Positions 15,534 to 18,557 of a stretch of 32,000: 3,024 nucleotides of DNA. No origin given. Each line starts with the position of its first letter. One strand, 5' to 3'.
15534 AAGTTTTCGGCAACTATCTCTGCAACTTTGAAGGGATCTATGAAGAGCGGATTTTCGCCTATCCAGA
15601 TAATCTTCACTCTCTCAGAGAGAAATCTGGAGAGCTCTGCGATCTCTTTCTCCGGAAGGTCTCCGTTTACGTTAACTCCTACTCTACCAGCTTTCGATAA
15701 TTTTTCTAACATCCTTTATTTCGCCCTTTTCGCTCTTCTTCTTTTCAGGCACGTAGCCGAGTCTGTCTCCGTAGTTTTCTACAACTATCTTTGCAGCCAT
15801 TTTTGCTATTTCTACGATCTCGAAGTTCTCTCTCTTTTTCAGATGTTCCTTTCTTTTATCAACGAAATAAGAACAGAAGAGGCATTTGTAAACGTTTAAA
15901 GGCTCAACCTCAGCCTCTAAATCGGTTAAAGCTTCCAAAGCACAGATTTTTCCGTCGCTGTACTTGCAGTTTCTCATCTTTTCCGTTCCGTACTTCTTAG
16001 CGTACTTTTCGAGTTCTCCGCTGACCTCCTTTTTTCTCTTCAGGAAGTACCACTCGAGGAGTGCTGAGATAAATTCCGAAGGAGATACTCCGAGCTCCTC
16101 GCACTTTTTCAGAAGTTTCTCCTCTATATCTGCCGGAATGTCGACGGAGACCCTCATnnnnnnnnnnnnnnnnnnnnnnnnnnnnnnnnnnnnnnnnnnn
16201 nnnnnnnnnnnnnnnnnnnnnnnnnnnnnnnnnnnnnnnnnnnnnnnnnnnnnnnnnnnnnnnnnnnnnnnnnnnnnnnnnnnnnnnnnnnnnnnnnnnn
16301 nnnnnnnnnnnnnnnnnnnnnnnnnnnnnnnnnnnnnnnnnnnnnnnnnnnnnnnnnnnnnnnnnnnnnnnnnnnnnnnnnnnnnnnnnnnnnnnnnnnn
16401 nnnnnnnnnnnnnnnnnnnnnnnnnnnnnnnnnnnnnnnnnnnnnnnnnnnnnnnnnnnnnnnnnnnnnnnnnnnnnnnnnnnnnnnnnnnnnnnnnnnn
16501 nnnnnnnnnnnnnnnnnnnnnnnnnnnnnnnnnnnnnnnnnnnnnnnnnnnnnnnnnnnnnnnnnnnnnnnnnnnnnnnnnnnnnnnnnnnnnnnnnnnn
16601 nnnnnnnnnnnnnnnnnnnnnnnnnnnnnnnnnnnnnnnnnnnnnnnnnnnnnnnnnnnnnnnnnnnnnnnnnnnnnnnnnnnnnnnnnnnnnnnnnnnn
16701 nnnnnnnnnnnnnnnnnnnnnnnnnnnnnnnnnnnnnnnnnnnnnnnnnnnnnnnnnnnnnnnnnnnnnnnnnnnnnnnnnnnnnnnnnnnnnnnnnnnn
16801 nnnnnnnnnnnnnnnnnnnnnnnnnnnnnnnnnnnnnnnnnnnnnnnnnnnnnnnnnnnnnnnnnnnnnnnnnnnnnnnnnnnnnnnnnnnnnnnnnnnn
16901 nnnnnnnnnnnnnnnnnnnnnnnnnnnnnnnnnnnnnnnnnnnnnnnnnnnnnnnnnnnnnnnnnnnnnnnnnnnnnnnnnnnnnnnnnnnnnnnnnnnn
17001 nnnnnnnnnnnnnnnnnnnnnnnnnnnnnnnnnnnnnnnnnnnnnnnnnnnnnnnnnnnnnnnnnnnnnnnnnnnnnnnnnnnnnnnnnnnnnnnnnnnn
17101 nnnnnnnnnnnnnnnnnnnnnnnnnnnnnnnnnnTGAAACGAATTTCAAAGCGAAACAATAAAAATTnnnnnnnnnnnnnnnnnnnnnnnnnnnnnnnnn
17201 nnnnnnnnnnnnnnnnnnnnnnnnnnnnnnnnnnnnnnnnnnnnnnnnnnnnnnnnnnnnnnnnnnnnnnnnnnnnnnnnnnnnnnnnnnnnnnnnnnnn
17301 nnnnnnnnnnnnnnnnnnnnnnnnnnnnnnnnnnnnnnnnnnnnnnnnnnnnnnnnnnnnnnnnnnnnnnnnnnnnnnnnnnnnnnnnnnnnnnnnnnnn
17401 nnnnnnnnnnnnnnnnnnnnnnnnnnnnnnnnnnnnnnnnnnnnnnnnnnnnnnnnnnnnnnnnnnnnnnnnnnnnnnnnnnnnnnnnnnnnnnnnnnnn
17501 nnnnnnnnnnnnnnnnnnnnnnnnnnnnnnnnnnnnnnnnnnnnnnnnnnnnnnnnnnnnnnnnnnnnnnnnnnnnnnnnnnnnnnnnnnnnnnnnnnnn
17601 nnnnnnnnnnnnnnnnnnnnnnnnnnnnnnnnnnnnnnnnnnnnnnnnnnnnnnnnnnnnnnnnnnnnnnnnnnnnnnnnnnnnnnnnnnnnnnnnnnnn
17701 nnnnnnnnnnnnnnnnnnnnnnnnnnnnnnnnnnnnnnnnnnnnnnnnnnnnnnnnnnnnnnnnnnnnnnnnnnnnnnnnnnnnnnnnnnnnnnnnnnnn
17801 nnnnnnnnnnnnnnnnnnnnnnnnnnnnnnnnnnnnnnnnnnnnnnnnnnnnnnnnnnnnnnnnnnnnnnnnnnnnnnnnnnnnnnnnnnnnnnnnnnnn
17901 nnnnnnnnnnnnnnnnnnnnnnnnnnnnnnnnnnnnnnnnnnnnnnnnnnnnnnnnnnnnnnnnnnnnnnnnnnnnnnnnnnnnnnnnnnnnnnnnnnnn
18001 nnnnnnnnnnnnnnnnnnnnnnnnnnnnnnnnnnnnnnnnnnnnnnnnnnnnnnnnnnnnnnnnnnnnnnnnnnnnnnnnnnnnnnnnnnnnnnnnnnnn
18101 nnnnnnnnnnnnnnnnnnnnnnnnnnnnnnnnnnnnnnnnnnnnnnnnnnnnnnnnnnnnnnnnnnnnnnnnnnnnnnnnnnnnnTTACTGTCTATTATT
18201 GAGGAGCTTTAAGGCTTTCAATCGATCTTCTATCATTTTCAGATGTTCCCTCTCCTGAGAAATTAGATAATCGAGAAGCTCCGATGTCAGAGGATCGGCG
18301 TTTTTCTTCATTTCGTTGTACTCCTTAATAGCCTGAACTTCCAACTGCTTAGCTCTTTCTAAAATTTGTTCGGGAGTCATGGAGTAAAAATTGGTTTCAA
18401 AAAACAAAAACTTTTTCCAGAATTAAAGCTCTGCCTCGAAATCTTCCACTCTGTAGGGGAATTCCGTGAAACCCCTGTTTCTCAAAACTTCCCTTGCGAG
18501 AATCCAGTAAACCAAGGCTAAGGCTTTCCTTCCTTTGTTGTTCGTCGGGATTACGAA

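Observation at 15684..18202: Chromosomal actin-like ATPase coupled to an RHH+Cys4 protein (ParM-ParR-like synteny), divergent from a CorA-shaped membrane coiled-coil protein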

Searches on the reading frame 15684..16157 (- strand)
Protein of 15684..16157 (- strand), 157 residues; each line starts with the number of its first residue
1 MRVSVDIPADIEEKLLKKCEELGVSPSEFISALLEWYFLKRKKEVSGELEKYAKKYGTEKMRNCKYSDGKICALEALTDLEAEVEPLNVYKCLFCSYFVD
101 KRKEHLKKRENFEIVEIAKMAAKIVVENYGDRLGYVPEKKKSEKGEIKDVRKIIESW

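Call 3: search_protein_families(library=pfam, proteins=[window:15684-16157:-], max_evalue=1)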
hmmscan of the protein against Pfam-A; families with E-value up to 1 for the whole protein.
window:15684-16157:- (157 aa): 6 families
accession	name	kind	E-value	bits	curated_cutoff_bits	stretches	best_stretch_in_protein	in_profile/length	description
PF18061.6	CRISPR_Cas9_WED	-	0.054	14.1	27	1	44-78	85-119/131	CRISPR-Cas9 WED domain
PF07878.17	RHH_5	-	0.083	13.1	26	1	2-35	3-36/43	CopG-like RHH_1 or ribbon-helix-helix domain, RHH_5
PF01402.27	RHH_1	-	0.085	13.3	20.5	1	2-30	1-29/39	Ribbon-helix-helix protein, copG family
PF12918.12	TcdB_N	-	0.095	13.5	27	1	125-157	6-39/66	TcdB toxin N-terminal helical domain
PF10034.15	Dpy19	-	0.29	9.7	27.2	1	39-104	569-637/653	Q-cell neuroblast polarisation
PF23225.1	zf-C2H2_7th_ZNF462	-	0.68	10.2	27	1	88-97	3-12/42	Zinc finger protein 462, seventh C2H2 zinc finger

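Call 4: search_protein_families(library=ncbifam, proteins=[window:15684-16157:-], max_evalue=1)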
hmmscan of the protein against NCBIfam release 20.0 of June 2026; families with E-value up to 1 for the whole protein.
window:15684-16157:- (157 aa): 1 family
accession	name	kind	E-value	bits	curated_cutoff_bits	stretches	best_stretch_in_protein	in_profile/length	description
NF047399.1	BrnA_antitoxin_add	equivalog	0.1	12.8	60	1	2-34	34-66/70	type II toxin-antitoxin system BrnA family antitoxin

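Call 6: search_solved_structures(query=window:15684-16157:-, max_evalue=10)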
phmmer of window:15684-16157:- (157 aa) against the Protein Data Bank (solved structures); distinct sequences matched with E-value up to 10: 1.
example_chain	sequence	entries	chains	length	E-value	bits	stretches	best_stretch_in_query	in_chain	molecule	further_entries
7wj0_A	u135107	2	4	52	1.7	12.1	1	1-38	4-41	Antitoxin MazE6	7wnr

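Call 9: find_homologous_proteins(query=window:15684-16157:-)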
Query window:15684-16157:- (157 aa): 52 proteins with E <= 0.001 among 108 candidates.
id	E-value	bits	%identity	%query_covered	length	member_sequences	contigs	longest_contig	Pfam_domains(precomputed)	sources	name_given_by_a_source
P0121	1.5e-92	326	96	100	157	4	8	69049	-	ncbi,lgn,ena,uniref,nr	ncbi:hypothetical protein [Ferroglobus sp.]|uniref:hypothetical protein n=1 Tax=Ferroglobus sp. TaxI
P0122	7.9e-86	304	89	100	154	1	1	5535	-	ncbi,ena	-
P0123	1.2e-71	258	76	100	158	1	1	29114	-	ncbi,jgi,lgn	-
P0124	6.4e-57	210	62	100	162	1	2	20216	-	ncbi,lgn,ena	-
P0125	1.6e-50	189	60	100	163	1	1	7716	-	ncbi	-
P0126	2.1e-50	189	61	100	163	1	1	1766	-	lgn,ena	-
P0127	2.9e-50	188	60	100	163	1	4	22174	-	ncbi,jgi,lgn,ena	ncbi:hypothetical protein [Archaeoglobus sp.]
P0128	3.5e-50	188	60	100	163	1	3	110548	-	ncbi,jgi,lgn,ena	-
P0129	2.0e-48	182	59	100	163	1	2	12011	-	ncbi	ncbi:hypothetical protein [Archaeoglobus sp.]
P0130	3.7e-48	182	55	100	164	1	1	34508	-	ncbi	-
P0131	3.9e-48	181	59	100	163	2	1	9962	-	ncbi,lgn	-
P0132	7.0e-48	181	59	100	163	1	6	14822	-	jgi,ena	jgi:hypothetical protein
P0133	9.1e-48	180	59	100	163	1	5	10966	-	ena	-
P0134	9.8e-48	180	58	100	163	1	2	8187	-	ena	-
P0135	1.3e-47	180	58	100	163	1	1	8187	-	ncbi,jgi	-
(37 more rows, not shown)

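Call 21: predict_structure(alignment_id=A2)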
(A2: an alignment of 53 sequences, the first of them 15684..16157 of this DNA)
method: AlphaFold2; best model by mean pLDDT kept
length: 157 residues; sequences in the alignment: 53
mean_pLDDT: 49.3   pTM: 0.28
mean pLDDT of the five models: 49.3, 48.7, 47.8, 42.2, 41.6
residues with pLDDT >= 90: 0; 70-90: 14; 50-70: 52; < 50: 91
segments of 3 or more residues with pLDDT < 50: 1-5, 35-50, 63-67, 80-104, 106-110, 127-157
pLDDT, mean of each block of 10 residues (from residue 1): 52 72 68 48 44 52 49 54 40 40 48 58 50 41 35 31
secondary structure, 60 per line:
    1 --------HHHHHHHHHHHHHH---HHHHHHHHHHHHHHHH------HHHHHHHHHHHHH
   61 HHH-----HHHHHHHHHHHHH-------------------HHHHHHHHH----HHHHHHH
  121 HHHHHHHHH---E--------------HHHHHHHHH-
elements in order: H9-22 H26-41 H48-63 H69-81 H101-109 H114-129 H148-156

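Call 22: search_solved_structures(query=A2, max_evalue=10, show_alignments=3)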
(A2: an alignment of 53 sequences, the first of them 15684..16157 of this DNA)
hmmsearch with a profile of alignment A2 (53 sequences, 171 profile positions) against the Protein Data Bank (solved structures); distinct sequences matched with E-value up to 10: 0.

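Call 23: search_protein_families(library=pfam, alignment_id=A2, max_evalue=1)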
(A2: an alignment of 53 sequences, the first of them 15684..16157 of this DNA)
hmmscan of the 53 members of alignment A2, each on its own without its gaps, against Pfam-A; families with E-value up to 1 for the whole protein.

A. member 1, window:15684-16157:- (157 aa): 6 families
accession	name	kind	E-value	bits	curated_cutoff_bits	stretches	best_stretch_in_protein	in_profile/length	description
PF18061.6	CRISPR_Cas9_WED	-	0.054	14.1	27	1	44-78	85-119/131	CRISPR-Cas9 WED domain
PF07878.17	RHH_5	-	0.083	13.1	26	1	2-35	3-36/43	CopG-like RHH_1 or ribbon-helix-helix domain, RHH_5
PF01402.27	RHH_1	-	0.085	13.3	20.5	1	2-30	1-29/39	Ribbon-helix-helix protein, copG family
PF12918.12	TcdB_N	-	0.095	13.5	27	1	125-157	6-39/66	TcdB toxin N-terminal helical domain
PF10034.15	Dpy19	-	0.29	9.7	27.2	1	39-104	569-637/653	Q-cell neuroblast polarisation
PF23225.1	zf-C2H2_7th_ZNF462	-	0.68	10.2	27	1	88-97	3-12/42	Zinc finger protein 462, seventh C2H2 zinc finger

B. families by the number of members that match (of 53 scanned): 25 families
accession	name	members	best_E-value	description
PF04055.27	Radical_SAM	11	0.012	Radical SAM superfamily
PF01402.27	RHH_1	10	0.0025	Ribbon-helix-helix protein, copG family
PF07878.17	RHH_5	9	0.026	CopG-like RHH_1 or ribbon-helix-helix domain, RHH_5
PF23164.1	UBL_AVO1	5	0.032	AVO1 ubiquitin-like domain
PF18061.6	CRISPR_Cas9_WED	3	0.031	CRISPR-Cas9 WED domain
PF09682.15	Phage_holin_6_1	2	0.013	Bacteriophage holin of superfamily 6 (Holin_LLH)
PF06337.17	DUSP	2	0.055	DUSP domain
PF10034.15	Dpy19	2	0.21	Q-cell neuroblast polarisation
PF23225.1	zf-C2H2_7th_ZNF462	2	0.59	Zinc finger protein 462, seventh C2H2 zinc finger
PF13909.12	zf-H2C2_5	2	0.59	C2H2-type zinc-finger domain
PF07261.16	DnaB_2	1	0.0069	Replication initiation and membrane attachment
PF10723.15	RepB-RCR_reg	1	0.027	Replication regulatory protein RepB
PF15766.10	DUF4695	1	0.043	Domain of unknown function (DUF4695)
PF21506.2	Knl-2-like_dom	1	0.053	Kinetochore null protein 2-like domain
PF23310.1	TPR_27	1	0.057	Plant tetratrico peptide repeats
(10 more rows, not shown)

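Call 52: search_protein_families(library=padloc, proteins=[window:15684-16157:-], max_evalue=0.1)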
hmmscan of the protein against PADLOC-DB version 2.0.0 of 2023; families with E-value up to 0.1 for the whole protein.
window:15684-16157:- (157 aa): 0 families

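Call 53: search_protein_families(library=phrogs, proteins=[window:15684-16157:-], max_evalue=0.1)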
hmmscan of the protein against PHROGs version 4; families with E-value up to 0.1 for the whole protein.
window:15684-16157:- (157 aa): 1 family
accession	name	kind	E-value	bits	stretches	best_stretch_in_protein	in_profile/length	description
phrog_582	-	transcription regulation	0.00084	20.6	1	2-44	59-101/105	Arc-like repressor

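Call 92: fold_search(model_id=the predicted structure, library=pdb)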
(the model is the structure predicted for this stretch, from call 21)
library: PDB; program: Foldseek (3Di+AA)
matches with E <= 10: 75; with E <= 0.001: 0
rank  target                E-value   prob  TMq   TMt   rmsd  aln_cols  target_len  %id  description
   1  5y3t_B                2.4e+00  0.06  0.21  0.21  17.0       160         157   18  Crystal structure of hetero-trimeric core of LUBAC: HOIP double-UBA complexed with HOIL-1L UBL and SHARPIN UBL (released 2018-05-02)
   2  8qz7_A                2.4e+00  0.02  0.10  0.05  21.1       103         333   16  Structure of human ceramide synthase 6 (CerS6) in complex with N-palmitoyl fumonisin B1 (released 2024-11-13)
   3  6b0f_A                2.7e+00  0.05  0.17  0.14  14.0       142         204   13  ESTROGEN RECEPTOR ALPHA LIGAND BINDING DOMAIN IN COMPLEX WITH LSZ102 (released 2018-04-04)
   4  8qtz_Z                2.7e+00  0.04  0.21  0.08  17.4       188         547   13  Cryo-EM reconstruction of VP5*/VP8* assembly from SA11 Rotavirus Tripsinized Triple Layered Particle (released 2024-09-25)
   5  7b5l_Y                3.2e+00  0.08  0.19  0.13  14.5       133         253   11  Ubiquitin ligation to F-box protein substrates by SCF-RBR E3-E3 super-assembly: NEDD8-CUL1-RBX1-SKP1-SKP2-CKSHS1-Cycli (released 2021-02-10)
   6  8osf_A                3.2e+00  0.02  0.14  0.09  17.2       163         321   12  AAA+ motor subunit ChlI of magnesium chelatase, hexamer conformation A (released 2023-09-06)
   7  3qhr_B                3.6e+00  0.04  0.17  0.11  18.0       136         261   13  Structure of a pCDK2/CyclinA transition-state mimic (released 2011-05-25)
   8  9csk_C                3.6e+00  0.04  0.19  0.14  15.1       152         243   15  Crystal structure of CDK4 cyclin D1 in complex with atirmociclib (released 2025-03-26)
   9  7nj0_C                3.8e+00  0.06  0.18  0.12  15.5       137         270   12  CryoEM structure of the human Separase-Cdk1-cyclin B1-Cks1 complex (released 2021-08-04)
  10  5x0w_A                3.8e+00  0.03  0.15  0.18  17.3       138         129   16  Molecular mechanism for the binding between Sharpin and HOIP (released 2017-10-18)
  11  5jwr_F                4.0e+00  0.05  0.20  0.23  17.0       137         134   12  Crystal structure of foldswitch-stabilized KaiB in complex with the N-terminal CI domain of KaiC and a dimer of KaiA C (released 2017-03-29)
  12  7luo_A                4.5e+00  0.03  0.17  0.11  17.2       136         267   14  N-terminus of Skp2 bound to Cyclin A (released 2021-05-12)
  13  7qhm_A                4.5e+00  0.03  0.15  0.07  16.8       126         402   13  Cytochrome bcc-aa3 supercomplex (respiratory supercomplex III2/IV2) from Corynebacterium glutamicum (stigmatellin and  (released 2022-05-18)
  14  6sy4_A                4.5e+00  0.02  0.14  0.13  14.9       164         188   12  TetR in complex with the TetR-binding RNA-aptamer K1 (released 2020-02-05)
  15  5x0w_C                4.7e+00  0.04  0.17  0.19  17.3       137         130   11  Molecular mechanism for the binding between Sharpin and HOIP (released 2017-10-18)
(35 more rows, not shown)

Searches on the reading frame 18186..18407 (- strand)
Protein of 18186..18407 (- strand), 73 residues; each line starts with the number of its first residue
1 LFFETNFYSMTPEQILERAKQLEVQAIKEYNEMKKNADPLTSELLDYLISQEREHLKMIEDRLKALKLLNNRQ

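Call 3: search_protein_families(library=pfam, proteins=[window:18186-18407:-], max_evalue=1)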
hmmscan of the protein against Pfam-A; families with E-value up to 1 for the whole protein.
window:18186-18407:- (73 aa): 4 families
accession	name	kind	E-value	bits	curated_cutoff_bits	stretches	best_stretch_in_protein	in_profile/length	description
PF02915.23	Rubrerythrin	-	1.1e-06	29.5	22.8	1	15-68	2-58/137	Rubrerythrin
PF00210.30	Ferritin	-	2.5e-05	24.7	24.5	1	8-68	78-141/142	Ferritin-like domain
PF08657.15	DASH_Spc34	-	0.014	15.5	26.7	1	13-65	231-279/280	DASH complex subunit Spc34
PF24215.1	H_T_assoc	-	0.037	14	27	1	14-65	48-98/237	Phage head to tail associated domain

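Call 4: search_protein_families(library=ncbifam, proteins=[window:18186-18407:-], max_evalue=1)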
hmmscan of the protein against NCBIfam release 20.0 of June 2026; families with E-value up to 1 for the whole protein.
window:18186-18407:- (73 aa): 2 families
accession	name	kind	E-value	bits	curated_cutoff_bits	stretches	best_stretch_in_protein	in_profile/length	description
NF045676.1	FeExpMbfA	equivalog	0.018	14.5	450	1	12-61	96-146/318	iron exporter MbfA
NF058679.1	EncB_fam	subfamily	0.028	14.4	90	1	22-66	31-76/117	encapsulin nanocompartment ferritin-likeEncB family encapsulin nanocompartment ferritin-like cargo protein cargo protein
